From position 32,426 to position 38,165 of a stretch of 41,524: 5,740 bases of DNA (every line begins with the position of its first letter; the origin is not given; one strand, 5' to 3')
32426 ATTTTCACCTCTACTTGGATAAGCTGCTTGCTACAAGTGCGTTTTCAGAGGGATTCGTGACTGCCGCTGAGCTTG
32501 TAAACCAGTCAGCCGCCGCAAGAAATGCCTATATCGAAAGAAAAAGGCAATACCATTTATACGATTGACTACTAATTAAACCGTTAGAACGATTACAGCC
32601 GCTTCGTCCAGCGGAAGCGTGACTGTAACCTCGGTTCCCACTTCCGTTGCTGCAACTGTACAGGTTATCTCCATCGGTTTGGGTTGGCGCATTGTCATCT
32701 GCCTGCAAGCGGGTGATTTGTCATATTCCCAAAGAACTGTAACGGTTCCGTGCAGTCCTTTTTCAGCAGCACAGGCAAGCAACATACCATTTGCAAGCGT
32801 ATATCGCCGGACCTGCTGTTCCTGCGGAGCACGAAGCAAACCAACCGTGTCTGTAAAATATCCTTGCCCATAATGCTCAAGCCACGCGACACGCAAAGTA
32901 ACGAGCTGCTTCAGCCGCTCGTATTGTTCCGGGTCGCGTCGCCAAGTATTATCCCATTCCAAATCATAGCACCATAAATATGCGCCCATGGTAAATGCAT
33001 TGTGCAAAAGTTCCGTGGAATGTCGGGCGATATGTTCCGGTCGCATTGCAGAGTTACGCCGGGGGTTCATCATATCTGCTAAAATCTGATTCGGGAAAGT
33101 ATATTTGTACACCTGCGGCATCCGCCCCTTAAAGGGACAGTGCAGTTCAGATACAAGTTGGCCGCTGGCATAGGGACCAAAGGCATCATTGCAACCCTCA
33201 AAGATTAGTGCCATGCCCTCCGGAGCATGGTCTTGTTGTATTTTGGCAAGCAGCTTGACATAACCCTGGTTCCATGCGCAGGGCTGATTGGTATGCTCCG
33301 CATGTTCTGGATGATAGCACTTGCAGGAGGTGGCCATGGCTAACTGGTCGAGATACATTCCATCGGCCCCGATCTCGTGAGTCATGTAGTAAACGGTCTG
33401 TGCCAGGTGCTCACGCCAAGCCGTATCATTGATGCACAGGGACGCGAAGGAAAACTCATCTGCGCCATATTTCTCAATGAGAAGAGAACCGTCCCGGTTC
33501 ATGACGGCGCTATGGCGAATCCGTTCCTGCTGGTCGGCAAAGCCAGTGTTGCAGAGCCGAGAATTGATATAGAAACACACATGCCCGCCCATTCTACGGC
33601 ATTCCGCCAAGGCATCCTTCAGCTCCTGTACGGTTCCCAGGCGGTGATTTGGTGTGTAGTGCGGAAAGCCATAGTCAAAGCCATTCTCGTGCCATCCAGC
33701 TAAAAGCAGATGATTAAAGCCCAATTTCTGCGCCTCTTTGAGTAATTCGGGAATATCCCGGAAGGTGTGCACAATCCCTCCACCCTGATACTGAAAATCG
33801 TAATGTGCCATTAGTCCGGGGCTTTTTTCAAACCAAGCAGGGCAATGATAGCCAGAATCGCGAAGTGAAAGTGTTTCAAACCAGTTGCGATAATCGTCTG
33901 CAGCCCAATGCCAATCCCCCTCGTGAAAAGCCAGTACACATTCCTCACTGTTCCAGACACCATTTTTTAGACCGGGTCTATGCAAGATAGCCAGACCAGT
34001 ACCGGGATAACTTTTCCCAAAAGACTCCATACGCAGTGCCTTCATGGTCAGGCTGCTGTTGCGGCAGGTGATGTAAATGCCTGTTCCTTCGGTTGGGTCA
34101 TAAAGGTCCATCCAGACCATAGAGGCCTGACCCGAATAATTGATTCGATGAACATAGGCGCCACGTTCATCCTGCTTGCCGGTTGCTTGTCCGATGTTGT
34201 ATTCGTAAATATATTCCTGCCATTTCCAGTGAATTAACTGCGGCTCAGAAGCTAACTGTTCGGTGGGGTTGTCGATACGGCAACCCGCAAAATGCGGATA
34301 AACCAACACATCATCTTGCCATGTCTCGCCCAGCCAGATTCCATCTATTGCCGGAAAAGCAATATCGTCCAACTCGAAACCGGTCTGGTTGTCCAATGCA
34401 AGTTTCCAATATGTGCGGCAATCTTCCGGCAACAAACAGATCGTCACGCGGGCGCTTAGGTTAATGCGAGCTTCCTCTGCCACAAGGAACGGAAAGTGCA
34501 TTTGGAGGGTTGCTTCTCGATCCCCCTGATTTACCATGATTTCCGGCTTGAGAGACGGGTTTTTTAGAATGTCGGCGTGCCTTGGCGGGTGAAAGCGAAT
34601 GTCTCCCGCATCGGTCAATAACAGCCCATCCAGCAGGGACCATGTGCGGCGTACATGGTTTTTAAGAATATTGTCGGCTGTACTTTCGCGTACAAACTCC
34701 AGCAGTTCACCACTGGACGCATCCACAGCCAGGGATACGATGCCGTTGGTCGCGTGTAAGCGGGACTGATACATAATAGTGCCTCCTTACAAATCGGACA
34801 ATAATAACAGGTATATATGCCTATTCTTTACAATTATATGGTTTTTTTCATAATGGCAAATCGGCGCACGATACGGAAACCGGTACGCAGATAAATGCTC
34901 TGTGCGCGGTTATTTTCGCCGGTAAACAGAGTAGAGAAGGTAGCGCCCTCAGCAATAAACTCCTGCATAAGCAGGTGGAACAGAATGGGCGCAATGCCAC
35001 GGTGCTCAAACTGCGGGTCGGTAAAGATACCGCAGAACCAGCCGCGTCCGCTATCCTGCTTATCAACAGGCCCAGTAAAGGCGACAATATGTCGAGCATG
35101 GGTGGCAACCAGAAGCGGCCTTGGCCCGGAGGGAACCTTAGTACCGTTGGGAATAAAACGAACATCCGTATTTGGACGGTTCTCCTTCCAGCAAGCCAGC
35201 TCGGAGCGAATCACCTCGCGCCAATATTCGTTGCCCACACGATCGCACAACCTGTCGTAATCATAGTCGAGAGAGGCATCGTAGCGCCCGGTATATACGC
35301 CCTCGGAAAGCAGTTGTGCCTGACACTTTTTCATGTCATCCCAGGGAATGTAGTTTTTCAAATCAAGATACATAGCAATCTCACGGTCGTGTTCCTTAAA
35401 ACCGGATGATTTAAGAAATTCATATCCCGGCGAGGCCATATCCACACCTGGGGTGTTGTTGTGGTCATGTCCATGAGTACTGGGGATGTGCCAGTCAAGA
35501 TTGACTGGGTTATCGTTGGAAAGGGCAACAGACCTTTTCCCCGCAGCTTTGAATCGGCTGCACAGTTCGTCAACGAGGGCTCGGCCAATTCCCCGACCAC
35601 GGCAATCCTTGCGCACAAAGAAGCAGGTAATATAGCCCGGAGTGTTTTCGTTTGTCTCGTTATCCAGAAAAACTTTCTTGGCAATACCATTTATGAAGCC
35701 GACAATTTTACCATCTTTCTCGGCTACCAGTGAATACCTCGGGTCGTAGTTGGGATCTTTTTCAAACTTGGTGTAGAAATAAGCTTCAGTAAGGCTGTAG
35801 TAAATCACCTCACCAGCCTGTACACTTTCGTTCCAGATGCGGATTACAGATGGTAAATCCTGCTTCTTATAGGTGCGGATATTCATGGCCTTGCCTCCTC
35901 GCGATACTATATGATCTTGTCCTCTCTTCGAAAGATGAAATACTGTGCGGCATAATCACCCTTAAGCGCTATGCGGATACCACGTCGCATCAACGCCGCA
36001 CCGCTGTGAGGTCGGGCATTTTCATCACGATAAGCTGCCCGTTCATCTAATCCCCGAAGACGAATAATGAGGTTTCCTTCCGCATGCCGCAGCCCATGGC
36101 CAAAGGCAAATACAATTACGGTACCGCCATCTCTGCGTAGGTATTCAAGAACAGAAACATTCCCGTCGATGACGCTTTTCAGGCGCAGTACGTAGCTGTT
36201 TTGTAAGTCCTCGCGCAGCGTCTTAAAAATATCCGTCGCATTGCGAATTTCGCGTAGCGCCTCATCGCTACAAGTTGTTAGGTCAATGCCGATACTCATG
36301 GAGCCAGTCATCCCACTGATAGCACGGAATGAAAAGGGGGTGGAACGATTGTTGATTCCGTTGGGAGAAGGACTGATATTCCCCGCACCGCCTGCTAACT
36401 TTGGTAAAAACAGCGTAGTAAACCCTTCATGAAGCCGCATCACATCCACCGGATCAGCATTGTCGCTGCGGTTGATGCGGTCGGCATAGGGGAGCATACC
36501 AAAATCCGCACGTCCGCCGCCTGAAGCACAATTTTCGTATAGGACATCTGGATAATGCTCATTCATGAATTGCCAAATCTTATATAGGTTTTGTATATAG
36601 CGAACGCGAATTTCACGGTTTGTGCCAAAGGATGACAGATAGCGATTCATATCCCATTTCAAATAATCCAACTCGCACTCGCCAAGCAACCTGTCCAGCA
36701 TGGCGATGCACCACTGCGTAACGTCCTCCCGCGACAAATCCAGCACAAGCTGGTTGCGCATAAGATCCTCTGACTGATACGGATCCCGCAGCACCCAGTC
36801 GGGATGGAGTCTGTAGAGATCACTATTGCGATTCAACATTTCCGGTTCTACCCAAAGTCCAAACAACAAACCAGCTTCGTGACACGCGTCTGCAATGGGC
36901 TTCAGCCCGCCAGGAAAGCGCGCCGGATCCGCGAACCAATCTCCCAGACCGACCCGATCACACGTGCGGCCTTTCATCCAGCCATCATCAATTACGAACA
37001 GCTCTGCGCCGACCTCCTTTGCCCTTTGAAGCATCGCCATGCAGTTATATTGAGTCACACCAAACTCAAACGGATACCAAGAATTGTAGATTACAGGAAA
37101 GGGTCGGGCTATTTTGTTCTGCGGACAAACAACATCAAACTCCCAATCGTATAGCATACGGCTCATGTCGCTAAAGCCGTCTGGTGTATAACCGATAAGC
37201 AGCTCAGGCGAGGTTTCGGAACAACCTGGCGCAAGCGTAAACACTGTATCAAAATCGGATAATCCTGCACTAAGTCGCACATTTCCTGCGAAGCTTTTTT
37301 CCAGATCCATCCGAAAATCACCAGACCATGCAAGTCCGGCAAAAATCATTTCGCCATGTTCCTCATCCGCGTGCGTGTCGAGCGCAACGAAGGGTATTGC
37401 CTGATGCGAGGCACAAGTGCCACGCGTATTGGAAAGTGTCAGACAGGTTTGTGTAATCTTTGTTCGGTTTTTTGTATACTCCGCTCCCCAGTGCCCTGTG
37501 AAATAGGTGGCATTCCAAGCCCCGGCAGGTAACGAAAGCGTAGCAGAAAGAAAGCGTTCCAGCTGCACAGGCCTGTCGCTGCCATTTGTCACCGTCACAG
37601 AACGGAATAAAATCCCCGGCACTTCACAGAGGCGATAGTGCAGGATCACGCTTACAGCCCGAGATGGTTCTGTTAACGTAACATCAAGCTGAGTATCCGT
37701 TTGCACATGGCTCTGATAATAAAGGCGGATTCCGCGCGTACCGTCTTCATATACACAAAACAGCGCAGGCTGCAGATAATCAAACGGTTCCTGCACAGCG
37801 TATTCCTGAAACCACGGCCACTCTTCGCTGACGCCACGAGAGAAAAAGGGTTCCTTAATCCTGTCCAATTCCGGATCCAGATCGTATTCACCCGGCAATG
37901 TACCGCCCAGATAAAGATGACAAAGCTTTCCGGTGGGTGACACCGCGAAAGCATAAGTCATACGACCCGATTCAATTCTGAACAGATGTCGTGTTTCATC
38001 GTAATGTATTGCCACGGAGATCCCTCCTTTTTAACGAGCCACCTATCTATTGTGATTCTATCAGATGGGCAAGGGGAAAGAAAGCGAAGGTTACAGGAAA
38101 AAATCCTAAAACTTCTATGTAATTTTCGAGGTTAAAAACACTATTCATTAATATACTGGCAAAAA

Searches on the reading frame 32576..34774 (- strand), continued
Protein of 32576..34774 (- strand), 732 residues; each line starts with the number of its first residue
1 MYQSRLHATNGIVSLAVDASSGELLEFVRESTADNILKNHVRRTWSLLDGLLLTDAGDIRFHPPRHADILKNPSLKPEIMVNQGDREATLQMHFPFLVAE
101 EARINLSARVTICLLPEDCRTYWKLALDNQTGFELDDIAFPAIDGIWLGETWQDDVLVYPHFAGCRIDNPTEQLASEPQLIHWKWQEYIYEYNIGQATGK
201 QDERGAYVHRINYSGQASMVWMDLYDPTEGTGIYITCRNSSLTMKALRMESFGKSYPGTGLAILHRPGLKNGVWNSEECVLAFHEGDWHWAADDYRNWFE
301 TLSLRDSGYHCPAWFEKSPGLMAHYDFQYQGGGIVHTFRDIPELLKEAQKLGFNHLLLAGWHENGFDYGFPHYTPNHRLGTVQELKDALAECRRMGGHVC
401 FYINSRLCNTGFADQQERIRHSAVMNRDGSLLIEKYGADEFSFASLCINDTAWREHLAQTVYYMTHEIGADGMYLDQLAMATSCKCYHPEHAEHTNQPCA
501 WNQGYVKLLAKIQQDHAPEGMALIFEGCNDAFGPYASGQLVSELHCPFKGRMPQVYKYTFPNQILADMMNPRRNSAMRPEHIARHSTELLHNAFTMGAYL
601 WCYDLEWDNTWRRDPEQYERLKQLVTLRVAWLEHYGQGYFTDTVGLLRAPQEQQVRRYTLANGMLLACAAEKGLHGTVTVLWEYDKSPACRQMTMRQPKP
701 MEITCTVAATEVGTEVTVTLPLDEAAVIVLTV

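Call 74: predict_structure(alignment_id=A3)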
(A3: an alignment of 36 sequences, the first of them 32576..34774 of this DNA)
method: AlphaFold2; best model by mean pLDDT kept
length: 732 residues; sequences in the alignment: 36
mean_pLDDT: 94.0   pTM: 0.93
mean pLDDT of the five models: 94.0, 93.6, 93.1, 92.3, 91.8
residues with pLDDT >= 90: 635; 70-90: 89; 50-70: 6; < 50: 2
segments of 3 or more residues with pLDDT < 50: none
pLDDT, mean of each block of 10 residues (from residue 1): 83 96 95 94 91 94 95 97 97 97 97 98 98 96 95 97 95 94 85 90 95 94 97 97 96 96 95 97 97 97 70 93 90 93 97 96 92 96 98 97 96 97 96 89 96 96 95 94 94 92 94 83 94 93 83 96 94 85 91 97 89 93 98 96 96 96 97 96 93 98 95 94 98 95
secondary structure, 60 per line:
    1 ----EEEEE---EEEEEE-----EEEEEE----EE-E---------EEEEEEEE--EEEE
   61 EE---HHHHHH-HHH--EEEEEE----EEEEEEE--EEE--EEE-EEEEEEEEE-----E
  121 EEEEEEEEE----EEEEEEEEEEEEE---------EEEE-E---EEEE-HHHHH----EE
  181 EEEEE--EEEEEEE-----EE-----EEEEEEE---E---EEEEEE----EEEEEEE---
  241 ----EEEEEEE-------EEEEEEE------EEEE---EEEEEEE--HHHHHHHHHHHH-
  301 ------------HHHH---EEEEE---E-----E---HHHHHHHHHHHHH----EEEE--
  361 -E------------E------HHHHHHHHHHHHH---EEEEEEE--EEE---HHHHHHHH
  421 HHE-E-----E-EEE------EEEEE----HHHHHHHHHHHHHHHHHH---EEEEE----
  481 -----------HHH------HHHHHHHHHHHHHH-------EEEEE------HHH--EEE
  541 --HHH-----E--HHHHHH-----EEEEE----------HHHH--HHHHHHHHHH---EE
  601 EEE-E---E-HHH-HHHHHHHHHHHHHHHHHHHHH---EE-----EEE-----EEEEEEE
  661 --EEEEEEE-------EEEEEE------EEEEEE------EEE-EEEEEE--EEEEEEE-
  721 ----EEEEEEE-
elements in order (helices of 4 or more, strands of 3 or more residues): E5-9 E13-18 E24-29 E47-54 E57-62 H66-71 E78-83 E88-94 E97-99 E102-104 E106-114 E120-129 E134-146 E156-159 E165-168 H170-174 E179-185 E188-194 E207-213 E221-226 E231-237 E245-251 E259-265 E272-275 E279-285 H288-299 H313-316 E320-324 H338-350 E355-358 H382-394 E398-404 E407-409 H413-422 E433-435 E442-446 H451-468 E472-476 H501-514 E522-526 E538-540 H554-559 E565-569 H580-583 H586-595 E599-603 H615-635 E646-648 E654-660 E663-669 E677-682 E689-694 E701-703 E705-710 E713-719 E725-731
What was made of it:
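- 32576..34774 (-): DUF6259 copy 3 (732 aa), the most divergent copy and the best match to GH129. AF2 pLDDT 94.0 (call 74).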

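Call 77: fold_search(model_id=the predicted structure, library=pdb)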
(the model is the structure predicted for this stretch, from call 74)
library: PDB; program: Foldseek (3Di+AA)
matches with E <= 10: 1498; with E <= 0.001: 863
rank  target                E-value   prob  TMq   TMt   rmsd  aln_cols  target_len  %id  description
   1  8x1b                  7.9e-26  1.00  0.60  0.65   8.0       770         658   11  Cryo-EM structure of FpGalactosaminidase from Flavonifractor plautii in apo state (released 2024-11-13)
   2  6phw_A                3.6e-25  1.00  0.51  0.52   9.6       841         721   13  SpAga D472N structure in complex with melibiose (released 2019-10-02)
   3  8k7v_D                1.7e-24  1.00  0.51  0.50  10.2       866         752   10  the alpha-galactosidase 5 with inhibitor ABP2 (released 2024-07-31)
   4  9ayu_A                2.1e-24  1.00  0.62  0.68   7.0       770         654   12  Structure of the A type blood alpha-D-galactosamine galactosaminidase D463A mutant from Flavonifractor plautii (released 2024-12-18)
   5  9awt_A                2.2e-24  1.00  0.59  0.65   8.1       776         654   11  Structure of the A type blood alpha-D-galactosamine galactosaminidase from Flavonifractor plautii in complex with GalN (released 2024-12-18)
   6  8k7v_A                2.9e-24  1.00  0.51  0.50  10.7       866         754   11  the alpha-galactosidase 5 with inhibitor ABP2 (released 2024-07-31)
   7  6phu                  4.5e-24  1.00  0.51  0.51   9.6       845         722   13  SpAga wild type apo structure (released 2019-10-02)
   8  8k7v_B                8.1e-24  1.00  0.52  0.51   9.8       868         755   10  the alpha-galactosidase 5 with inhibitor ABP2 (released 2024-07-31)
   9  6phv                  9.6e-24  1.00  0.51  0.51   9.7       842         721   12  SpAga galactose product complex structure (released 2019-10-02)
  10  3mi6_D                1.1e-23  1.00  0.51  0.50  10.2       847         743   11  Crystal structure of the alpha-galactosidase from Lactobacillus brevis, Northeast Structural Genomics Consortium Targe (released 2010-04-28)
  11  5opq_A                2.3e-23  1.00  0.60  0.65   8.3       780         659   12  A 3,6-anhydro-D-galactosidase produced by Zobellia galactanivorans. This is an exo-lytic enzyme that hydrolyzes termin (released 2017-11-29)
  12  5opq_D                3.0e-23  1.00  0.60  0.66   8.4       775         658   12  A 3,6-anhydro-D-galactosidase produced by Zobellia galactanivorans. This is an exo-lytic enzyme that hydrolyzes termin (released 2017-11-29)
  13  4fnr_A                3.0e-23  1.00  0.52  0.52  10.2       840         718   11  Crystal structure of GH36 alpha-galactosidase AgaA from Geobacillus stearothermophilus (released 2012-10-03)
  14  3mi6_B                3.1e-23  1.00  0.51  0.50   9.4       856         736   10  Crystal structure of the alpha-galactosidase from Lactobacillus brevis, Northeast Structural Genomics Consortium Targe (released 2010-04-28)
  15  8rzk_A                4.1e-23  1.00  0.61  0.66   8.2       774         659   12  The Michaelis complex of ZgGH129 D486N from Zobellia galactanivorans with neo-b/k-oligo-carrageenan tetrasaccharide (b (released 2024-07-31)
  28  5wzn_A                2.0e-21  1.00  0.63  0.73   5.5       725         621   13  Alpha-N-acetylgalactosaminidase NagBb from Bifidobacterium bifidum - GalNAc complex (released 2017-06-07)
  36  5wzn_B                2.1e-20  1.00  0.62  0.73   5.7       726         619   13  Alpha-N-acetylgalactosaminidase NagBb from Bifidobacterium bifidum - GalNAc complex (released 2017-06-07)
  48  5wzq_A                7.8e-20  1.00  0.59  0.69   6.5       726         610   13  Alpha-N-acetylgalactosaminidase NagBb from Bifidobacterium bifidum - quadruple mutant (released 2017-06-07)
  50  5wzq_B                1.8e-19  1.00  0.61  0.72   6.0       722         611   14  Alpha-N-acetylgalactosaminidase NagBb from Bifidobacterium bifidum - quadruple mutant (released 2017-06-07)
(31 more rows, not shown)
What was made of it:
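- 32576..34774 (-): Foldseek (call 77).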

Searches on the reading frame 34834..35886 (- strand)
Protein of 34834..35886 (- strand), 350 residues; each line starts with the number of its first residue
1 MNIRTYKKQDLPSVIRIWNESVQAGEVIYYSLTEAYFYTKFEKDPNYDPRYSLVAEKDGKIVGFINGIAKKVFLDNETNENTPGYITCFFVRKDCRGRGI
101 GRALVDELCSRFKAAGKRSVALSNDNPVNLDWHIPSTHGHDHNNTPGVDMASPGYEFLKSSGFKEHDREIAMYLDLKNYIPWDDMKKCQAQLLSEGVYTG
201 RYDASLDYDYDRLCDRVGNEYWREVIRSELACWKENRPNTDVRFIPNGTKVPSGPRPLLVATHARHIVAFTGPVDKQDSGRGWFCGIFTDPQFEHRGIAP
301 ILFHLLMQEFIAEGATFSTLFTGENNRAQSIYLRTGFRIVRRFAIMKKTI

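Call 11: search_protein_families(library=pfam, proteins=[window:34834-35886:-], max_evalue=0.01)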
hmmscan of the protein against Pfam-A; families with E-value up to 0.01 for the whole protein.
window:34834-35886:- (350 aa): 7 families
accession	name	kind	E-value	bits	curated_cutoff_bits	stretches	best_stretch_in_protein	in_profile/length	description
PF00583.31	Acetyltransf_1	-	2e-21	76.8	20.7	2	39-126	23-104/116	Acetyltransferase (GNAT) family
PF13508.13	Acetyltransf_7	-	3.5e-17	63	27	2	52-122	5-67/84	Acetyltransferase (GNAT) domain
PF13673.13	Acetyltransf_10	-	2.9e-15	56.8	23.6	2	51-117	32-85/128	Acetyltransferase (GNAT) domain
PF13527.13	Acetyltransf_9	-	1.5e-11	44.8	25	1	2-122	1-111/127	Acetyltransferase (GNAT) domain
PF08445.16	FR47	-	9.7e-10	38.8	22.1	2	282-340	22-80/86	FR47-like protein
PF14542.12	Acetyltransf_CG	-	0.00099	19.6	30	0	86-120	27-61/80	GCN5-related N-acetyl-transferase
PF13880.12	Acetyltransf_13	-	0.008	16.4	22.8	0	89-114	10-35/69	ESCO1/2 acetyl-transferase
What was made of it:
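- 34834..35886 (-): 350-aa double-GNAT acetyltransferase immediately upstream of copy 3, a conserved partner. Pfam (call 11).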

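Call 26: search_protein_families(library=ncbifam, proteins=[window:34834-35886:-], max_evalue=0.01)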
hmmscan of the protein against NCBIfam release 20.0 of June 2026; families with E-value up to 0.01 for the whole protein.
window:34834-35886:- (350 aa): 17 families
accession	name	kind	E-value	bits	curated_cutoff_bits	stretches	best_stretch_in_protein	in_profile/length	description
NF002959.0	PRK03624.1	equivalog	1.2e-11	44.6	124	2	1-122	7-111/147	GNAT family acetyltransferase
TIGR01575.1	rimI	equivalog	2e-11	44.2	86.4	2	39-122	21-94/132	ribosomal protein S18-alanine N-acetyltransferase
TIGR03103.1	trio_acet_GNAT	equivalog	2.1e-09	36.5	569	2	51-123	125-195/547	N-acetylglutaminylglutamine synthetase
NF007853.0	PRK10562.1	equivalog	7.8e-09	35.9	125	1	3-113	2-98/146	N-acetyltransferase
NF040503.1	resist_ArsN1a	equivalog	4.3e-06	26.6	170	1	3-116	1-109/159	arsinothricin resistance N-acetyltransferase ArsN1 family A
NF007807.0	PRK10514.1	equivalog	5.8e-06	26.3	134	0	86-108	73-95/147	acetyltransferase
NF043067.1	AAC_6p_group_E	equivalog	1.3e-05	25.1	140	1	48-110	36-97/140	aminoglycoside 6'-N-acetyltransferase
NF000054.1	AAC_2p_Ie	exception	9.7e-05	22.3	400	1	57-116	55-112/182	aminoglycoside N-acetyltransferase AAC(2')-Ie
NF000497.1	AAC_6p_Iak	exception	0.00016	21.8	325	1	57-121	54-117/153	aminoglycoside N-acetyltransferase AAC(6')-Iak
NF000140.3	AAC_6p_Salmo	exception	0.00027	21.2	270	0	51-121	44-113/145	cryptic aminoglycoside N-acetyltransferase AAC(6')-Iy/Iaa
NF033075.0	AAC_6p_Steno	equivalog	0.00036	20.7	290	1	54-121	47-113/148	aminoglycoside 6'-N-acetyltransferase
NF000138.1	AAC_6p_Iz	exception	0.00064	19.9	320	1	54-121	51-117/153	aminoglycoside N-acetyltransferase AAC(6')-Iz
NF000115.2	AAC_6p_Iad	exception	0.0016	18.5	275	0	58-111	50-102/144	aminoglycoside N-acetyltransferase AAC(6')-Iad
NF040502.1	PPT_acetyltrans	equivalog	0.0019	17.9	300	1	2-129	9-135/183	phosphinothricin N-acetyltransferase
NF007338.0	PRK09831.1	equivalog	0.0021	18.2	146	0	1-111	4-103/150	GNAT family N-acetyltransferase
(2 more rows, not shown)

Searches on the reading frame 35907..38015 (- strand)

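Call 11: search_protein_families(library=pfam, proteins=[window:35907-38015:-], max_evalue=0.01)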
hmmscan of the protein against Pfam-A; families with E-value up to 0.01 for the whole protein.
window:35907-38015:- (702 aa): 5 families
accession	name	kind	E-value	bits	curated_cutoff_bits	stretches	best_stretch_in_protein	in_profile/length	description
PF02065.24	Melibiase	-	6.3e-88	295.5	27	1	268-604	3-344/347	Melibiase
PF16875.11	Glyco_hydro_36N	-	2e-40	139.3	27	1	29-261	1-252/253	Glycosyl hydrolase family 36 N-terminal domain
PF16874.11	Glyco_hydro_36C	-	6.8e-13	49.3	27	1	622-695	3-77/77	Glycosyl hydrolase family 36 C-terminal domain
PF01055.32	Glyco_hydro_31_2nd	-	9.6e-06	25.6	23.5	1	331-462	32-162/328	Glycosyl hydrolases family 31 TIM-barrel domain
PF16499.11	Melibiase_2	-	8.7e-05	22.4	23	1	332-389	43-97/284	Alpha galactosidase A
